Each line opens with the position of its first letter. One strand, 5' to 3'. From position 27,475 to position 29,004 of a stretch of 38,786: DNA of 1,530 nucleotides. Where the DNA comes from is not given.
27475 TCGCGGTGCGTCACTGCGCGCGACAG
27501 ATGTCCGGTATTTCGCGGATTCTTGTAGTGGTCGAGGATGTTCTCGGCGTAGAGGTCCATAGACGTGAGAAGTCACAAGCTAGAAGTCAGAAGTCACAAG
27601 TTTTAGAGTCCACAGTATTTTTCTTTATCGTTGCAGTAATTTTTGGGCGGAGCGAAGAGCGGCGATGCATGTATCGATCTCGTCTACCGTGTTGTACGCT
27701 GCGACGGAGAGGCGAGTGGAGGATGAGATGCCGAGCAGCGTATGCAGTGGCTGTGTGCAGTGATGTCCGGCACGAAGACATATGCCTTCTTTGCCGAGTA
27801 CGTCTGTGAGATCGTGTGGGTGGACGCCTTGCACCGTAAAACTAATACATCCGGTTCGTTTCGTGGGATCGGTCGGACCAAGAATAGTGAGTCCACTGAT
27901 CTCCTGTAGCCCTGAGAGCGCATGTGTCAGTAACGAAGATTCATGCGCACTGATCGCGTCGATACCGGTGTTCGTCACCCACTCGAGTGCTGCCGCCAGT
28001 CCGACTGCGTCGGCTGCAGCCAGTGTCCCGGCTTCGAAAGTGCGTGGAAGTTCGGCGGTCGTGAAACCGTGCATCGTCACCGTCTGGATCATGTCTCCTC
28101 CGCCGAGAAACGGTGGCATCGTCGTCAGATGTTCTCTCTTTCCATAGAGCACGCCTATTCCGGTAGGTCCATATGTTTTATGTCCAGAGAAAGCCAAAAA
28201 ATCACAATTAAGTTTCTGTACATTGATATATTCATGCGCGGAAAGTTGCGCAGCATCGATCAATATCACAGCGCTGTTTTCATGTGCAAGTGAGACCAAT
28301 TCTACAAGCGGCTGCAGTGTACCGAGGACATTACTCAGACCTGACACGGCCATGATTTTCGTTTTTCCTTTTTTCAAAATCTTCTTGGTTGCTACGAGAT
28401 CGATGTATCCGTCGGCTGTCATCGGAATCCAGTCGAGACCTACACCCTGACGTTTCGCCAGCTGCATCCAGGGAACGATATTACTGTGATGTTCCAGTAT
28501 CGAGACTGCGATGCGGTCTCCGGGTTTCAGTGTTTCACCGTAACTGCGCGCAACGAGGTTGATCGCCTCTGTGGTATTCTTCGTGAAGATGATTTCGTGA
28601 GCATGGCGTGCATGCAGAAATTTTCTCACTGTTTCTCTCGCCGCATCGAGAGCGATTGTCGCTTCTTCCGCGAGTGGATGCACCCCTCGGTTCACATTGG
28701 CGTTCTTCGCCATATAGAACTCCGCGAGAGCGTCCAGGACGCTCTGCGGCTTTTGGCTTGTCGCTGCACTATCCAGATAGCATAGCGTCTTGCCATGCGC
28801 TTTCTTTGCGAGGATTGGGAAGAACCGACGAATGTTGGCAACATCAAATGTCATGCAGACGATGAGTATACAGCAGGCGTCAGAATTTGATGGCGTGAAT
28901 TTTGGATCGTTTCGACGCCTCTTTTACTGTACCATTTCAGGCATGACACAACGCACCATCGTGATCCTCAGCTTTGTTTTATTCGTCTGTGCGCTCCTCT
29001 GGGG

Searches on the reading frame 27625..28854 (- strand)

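Call 8: search_protein_families(library=pfam, proteins=[window:27625-28854:-], max_evalue=0.001)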
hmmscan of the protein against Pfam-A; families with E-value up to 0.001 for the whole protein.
window:27625-28854:- (409 aa): 2 families
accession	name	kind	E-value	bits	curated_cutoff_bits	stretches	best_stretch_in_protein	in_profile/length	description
PF00266.25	Aminotran_5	-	1e-138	462.8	21.5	1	26-394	2-369/371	Aminotransferase class-V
PF00155.27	Aminotran_1_2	-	3.3e-07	30.2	19.7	1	66-254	40-236/361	Aminotransferase class I and II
